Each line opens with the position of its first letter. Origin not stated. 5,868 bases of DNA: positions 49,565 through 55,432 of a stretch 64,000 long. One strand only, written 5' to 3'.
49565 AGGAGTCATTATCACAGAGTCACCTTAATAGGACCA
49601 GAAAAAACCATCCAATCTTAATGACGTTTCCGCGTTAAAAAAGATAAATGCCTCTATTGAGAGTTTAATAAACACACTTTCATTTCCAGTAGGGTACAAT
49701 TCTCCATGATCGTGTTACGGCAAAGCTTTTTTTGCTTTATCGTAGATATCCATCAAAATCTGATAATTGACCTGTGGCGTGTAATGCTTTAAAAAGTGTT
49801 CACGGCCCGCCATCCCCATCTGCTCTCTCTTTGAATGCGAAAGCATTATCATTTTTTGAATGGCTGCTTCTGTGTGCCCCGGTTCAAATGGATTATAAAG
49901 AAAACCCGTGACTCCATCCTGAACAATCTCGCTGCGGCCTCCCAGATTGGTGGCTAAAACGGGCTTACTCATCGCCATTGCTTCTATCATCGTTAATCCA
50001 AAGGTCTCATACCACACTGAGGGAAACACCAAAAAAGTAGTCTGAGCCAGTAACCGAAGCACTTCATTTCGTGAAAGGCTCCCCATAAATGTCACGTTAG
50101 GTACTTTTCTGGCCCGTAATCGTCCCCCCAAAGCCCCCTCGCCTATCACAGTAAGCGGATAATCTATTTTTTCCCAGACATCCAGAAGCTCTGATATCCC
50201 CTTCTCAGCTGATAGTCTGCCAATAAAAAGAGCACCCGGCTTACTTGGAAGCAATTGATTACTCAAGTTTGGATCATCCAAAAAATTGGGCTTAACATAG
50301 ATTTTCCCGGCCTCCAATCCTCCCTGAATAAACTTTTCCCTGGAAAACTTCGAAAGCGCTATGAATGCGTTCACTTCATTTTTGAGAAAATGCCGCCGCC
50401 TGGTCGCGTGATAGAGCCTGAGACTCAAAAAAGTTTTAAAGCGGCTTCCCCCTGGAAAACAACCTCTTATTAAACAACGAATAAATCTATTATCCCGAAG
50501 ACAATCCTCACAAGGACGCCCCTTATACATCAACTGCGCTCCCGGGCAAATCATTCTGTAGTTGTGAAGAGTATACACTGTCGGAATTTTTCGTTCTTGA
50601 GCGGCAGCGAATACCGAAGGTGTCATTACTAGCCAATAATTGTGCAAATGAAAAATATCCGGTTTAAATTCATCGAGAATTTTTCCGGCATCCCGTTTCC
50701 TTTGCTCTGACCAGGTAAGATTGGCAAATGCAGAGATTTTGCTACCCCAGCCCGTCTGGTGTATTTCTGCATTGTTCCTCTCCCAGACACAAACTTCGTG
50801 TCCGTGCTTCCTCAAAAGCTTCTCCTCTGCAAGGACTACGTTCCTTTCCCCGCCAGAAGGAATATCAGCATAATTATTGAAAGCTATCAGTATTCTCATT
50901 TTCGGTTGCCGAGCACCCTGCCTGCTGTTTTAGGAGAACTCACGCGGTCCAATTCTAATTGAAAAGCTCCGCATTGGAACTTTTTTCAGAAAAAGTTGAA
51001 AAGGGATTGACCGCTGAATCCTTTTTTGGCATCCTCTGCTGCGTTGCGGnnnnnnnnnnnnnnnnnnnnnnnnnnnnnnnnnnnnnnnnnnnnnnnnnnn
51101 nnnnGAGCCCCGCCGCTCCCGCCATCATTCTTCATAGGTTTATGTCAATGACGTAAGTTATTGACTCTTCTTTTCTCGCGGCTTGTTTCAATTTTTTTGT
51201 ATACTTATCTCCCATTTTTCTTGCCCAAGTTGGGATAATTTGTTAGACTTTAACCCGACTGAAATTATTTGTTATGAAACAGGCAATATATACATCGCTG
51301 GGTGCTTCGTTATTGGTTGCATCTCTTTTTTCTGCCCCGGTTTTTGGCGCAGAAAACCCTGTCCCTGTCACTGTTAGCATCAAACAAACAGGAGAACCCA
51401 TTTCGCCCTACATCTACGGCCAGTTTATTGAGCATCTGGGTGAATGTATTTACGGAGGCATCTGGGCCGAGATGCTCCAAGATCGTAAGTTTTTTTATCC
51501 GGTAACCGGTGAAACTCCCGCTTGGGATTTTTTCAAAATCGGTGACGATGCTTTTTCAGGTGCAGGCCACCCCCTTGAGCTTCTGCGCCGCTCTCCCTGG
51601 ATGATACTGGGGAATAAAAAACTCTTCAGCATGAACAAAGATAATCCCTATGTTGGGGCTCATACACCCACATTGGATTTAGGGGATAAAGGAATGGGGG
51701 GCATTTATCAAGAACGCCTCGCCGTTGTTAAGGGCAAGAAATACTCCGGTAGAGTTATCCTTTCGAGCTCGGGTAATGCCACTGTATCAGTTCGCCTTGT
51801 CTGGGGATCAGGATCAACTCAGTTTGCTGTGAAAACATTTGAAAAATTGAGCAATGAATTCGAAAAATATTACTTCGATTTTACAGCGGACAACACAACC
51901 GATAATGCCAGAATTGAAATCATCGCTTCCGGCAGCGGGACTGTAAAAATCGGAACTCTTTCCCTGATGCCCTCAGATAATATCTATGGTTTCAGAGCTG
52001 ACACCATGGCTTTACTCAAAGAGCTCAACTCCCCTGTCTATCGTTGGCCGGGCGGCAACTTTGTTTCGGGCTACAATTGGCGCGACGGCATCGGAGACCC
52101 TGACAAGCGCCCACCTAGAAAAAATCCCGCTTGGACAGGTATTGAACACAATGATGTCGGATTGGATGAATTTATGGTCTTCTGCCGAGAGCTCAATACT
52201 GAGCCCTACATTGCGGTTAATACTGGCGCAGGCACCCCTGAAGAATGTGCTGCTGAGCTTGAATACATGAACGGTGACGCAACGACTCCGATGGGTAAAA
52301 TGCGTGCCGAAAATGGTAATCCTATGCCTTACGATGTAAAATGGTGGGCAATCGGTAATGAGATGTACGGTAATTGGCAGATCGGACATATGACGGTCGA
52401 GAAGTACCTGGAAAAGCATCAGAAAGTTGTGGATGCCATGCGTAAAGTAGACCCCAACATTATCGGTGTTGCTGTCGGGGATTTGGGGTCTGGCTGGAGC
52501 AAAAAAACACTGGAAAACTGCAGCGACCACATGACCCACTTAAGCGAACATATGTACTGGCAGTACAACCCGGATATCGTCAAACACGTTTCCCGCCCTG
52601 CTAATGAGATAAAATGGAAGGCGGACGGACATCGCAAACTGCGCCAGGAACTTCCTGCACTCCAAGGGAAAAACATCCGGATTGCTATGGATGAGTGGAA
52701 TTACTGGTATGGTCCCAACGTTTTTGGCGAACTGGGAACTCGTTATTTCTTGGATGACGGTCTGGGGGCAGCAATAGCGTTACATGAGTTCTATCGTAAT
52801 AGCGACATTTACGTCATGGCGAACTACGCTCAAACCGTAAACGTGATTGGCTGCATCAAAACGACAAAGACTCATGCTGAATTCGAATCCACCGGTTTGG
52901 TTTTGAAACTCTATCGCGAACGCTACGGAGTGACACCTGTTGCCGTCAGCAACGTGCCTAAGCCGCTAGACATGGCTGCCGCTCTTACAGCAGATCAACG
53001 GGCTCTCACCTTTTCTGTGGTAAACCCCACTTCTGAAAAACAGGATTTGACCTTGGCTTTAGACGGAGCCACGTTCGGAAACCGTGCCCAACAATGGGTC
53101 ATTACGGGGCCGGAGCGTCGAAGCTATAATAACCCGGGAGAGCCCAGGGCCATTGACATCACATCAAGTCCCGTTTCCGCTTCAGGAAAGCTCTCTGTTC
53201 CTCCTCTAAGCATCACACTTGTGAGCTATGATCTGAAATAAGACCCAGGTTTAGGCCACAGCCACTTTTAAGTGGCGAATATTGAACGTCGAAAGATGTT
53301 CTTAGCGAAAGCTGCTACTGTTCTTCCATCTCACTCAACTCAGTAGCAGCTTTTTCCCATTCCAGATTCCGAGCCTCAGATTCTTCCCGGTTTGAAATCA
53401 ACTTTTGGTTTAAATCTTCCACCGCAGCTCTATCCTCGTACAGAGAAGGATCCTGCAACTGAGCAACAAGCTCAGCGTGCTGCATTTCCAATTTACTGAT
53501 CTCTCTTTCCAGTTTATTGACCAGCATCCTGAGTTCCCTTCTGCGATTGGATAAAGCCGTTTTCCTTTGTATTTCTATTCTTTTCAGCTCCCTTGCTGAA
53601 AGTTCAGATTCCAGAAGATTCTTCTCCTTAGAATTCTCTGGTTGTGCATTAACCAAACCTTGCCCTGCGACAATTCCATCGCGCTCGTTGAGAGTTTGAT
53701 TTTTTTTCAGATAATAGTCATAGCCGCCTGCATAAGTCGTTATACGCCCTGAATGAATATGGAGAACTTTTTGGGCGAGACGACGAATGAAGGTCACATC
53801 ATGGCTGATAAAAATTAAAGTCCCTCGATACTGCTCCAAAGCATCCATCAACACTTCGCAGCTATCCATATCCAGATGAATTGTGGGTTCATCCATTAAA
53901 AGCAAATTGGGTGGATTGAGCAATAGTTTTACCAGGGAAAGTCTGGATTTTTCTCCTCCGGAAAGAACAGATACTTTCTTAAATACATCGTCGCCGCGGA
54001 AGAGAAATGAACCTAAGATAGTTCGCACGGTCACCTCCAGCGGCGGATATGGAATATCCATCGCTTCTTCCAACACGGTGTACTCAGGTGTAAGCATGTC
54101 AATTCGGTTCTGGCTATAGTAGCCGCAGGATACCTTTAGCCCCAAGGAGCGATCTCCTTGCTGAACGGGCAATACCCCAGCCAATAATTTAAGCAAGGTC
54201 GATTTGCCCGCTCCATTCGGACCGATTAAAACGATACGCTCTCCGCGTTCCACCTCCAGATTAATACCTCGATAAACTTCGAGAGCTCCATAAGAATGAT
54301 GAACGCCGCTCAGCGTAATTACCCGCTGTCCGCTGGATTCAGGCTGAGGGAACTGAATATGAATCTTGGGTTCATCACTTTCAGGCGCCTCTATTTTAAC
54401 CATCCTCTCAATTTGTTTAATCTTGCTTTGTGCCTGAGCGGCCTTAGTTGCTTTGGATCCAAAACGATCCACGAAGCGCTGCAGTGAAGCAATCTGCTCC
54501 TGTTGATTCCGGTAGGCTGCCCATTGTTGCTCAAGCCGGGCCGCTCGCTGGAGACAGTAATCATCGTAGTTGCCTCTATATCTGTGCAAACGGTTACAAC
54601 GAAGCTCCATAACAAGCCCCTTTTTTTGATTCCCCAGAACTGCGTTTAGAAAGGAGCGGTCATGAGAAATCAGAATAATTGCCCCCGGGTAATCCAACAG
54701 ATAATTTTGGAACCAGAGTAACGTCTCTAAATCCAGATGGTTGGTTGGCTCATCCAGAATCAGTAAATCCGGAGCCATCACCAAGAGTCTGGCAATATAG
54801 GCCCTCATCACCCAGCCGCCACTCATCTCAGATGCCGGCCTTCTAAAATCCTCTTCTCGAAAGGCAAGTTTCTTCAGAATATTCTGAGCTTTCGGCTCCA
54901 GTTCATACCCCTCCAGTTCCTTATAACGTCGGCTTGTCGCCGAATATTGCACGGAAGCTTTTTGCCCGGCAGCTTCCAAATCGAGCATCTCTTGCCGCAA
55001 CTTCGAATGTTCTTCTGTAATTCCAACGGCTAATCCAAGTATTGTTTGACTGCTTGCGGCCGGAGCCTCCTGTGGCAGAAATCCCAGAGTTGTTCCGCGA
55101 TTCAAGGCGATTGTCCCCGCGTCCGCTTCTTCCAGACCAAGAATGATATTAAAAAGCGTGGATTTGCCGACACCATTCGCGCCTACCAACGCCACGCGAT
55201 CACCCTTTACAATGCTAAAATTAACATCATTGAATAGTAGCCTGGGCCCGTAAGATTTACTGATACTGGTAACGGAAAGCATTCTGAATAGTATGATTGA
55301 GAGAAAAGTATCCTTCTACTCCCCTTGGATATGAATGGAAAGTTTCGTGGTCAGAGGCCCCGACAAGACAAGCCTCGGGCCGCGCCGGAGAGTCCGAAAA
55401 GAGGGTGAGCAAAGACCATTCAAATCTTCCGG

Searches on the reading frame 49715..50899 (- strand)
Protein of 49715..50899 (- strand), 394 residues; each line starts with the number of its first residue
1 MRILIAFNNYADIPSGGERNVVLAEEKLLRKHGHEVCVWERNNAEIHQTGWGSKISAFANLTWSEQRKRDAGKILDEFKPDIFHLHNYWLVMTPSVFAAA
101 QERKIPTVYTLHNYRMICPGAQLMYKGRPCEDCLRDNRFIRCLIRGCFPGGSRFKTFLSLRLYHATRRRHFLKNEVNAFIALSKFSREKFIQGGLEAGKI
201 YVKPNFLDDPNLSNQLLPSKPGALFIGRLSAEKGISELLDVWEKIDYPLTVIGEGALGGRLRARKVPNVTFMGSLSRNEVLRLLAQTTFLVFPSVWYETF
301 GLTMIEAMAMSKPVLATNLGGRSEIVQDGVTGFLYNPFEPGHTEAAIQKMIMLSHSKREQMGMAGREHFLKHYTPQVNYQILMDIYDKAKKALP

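Call 33: search_protein_families(library=pfam, proteins=[window:49715-50899:-], max_evalue=0.0001)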
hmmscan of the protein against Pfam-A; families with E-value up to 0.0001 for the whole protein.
window:49715-50899:- (394 aa): 4 families
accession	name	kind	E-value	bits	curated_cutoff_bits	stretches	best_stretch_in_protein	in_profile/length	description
PF00534.26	Glycos_transf_1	-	3.4e-27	95.5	26.4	1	220-367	15-171/172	Glycosyl transferases group 1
PF13692.12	Glyco_trans_1_4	-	2.5e-25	89.8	27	1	221-351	2-140/142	Glycosyl transferases group 1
PF13439.12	Glyco_transf_4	-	3.9e-14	53.5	28.5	1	16-208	2-167/170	Glycosyltransferase Family 4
PF13579.12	Glyco_trans_4_4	-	1.4e-09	38.9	29.7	1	20-205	5-157/158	Glycosyl transferase 4-like domain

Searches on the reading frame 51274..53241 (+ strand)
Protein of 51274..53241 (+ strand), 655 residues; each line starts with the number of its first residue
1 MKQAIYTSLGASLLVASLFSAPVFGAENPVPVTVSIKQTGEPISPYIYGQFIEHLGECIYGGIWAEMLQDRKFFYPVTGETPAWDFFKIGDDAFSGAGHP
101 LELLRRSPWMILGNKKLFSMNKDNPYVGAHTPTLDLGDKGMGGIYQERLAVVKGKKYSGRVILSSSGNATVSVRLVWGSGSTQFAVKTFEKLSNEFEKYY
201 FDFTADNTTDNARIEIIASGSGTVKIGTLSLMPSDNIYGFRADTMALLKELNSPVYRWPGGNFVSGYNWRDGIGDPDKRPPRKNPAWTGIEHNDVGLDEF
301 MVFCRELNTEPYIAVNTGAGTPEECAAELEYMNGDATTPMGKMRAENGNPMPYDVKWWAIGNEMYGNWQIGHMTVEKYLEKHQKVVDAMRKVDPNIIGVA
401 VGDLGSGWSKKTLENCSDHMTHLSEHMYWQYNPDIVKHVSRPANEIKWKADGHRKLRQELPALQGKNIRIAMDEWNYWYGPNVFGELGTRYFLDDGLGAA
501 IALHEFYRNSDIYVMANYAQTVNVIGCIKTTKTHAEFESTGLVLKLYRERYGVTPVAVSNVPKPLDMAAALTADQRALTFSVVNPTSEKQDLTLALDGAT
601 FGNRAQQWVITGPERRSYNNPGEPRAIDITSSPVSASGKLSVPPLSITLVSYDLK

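Call 33: search_protein_families(library=pfam, proteins=[window:51274-53241:+], max_evalue=0.0001)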
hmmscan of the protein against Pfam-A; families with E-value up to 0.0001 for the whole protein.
window:51274-53241:+ (655 aa): 2 families
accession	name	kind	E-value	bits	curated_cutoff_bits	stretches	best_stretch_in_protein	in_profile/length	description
PF06964.18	Alpha-L-AF_C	-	4.1e-18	66.6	27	1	473-646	1-165/165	Alpha-L-arabinofuranosidase C-terminal domain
PF22848.2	ASD1_dom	-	2.5e-08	34.3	22.2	0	329-399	114-177/239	Alpha-L-arabinofuranosidase 1 domain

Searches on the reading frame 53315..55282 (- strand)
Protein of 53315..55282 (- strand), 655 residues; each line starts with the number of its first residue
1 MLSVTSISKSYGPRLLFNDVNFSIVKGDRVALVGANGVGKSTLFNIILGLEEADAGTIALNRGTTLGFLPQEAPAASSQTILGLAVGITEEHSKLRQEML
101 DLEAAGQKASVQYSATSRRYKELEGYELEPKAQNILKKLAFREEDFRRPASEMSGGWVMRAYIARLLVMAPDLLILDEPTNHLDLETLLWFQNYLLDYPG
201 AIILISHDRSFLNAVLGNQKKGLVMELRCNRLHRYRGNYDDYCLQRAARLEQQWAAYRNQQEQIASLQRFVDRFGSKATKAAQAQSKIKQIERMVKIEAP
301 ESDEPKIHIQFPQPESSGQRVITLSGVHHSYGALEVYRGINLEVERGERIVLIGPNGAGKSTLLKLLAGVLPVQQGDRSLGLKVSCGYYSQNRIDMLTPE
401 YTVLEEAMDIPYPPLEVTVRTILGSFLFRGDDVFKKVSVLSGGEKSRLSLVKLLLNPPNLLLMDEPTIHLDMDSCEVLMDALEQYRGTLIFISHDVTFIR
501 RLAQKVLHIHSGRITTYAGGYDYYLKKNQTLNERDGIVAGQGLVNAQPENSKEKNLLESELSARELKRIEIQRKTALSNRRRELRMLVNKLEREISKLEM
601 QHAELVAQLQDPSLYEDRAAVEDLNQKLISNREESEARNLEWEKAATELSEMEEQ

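Call 33: search_protein_families(library=pfam, proteins=[window:53315-55282:-], max_evalue=0.0001)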
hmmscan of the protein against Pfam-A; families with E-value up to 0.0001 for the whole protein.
window:53315-55282:- (655 aa): 12 families
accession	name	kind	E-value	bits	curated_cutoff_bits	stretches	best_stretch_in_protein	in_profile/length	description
PF00005.33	ABC_tran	-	2.1e-51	174.5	25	2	17-181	1-137/137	ABC transporter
PF12848.13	ABC_tran_Xtn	-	2.5e-31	108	25.9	1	226-308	2-84/85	ABC transporter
PF13304.12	AAA_21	-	8e-15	56.1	27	0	351-375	3-30/304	AAA domain, putative AbiEii toxin, Type IV TA system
PF13555.12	AAA_29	-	8e-09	35.6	27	0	339-364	14-39/61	P-loop containing region of AAA domain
PF03193.22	RsgA_GTPase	-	1.8e-08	34.8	30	0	25-59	104-138/174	RsgA GTPase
PF01926.29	MMR_HSR1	-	7.2e-08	33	21.9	0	29-87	1-55/113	50S ribosome-binding GTPase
PF02463.25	SMC_N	-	1.2e-07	31.8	40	0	439-502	136-205/220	RecF/RecN/SMC N terminal domain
PF16326.10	ABC_tran_CTD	-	3.6e-06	27.5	32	1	588-644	10-66/69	ABC transporter C-terminal domain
PF13521.12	AAA_28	-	8.9e-06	26.5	27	0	349-369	1-21/164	AAA domain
PF00006.31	ATP-synt_ab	-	4.1e-05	23.8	29.5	0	19-52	6-39/213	ATP synthase alpha/beta family, nucleotide-binding domain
PF13481.12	AAA_25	-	4.8e-05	23.5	27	0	345-368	31-54/195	AAA domain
PF13401.12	AAA_22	-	5.8e-05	23.9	27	0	350-376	8-33/130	AAA domain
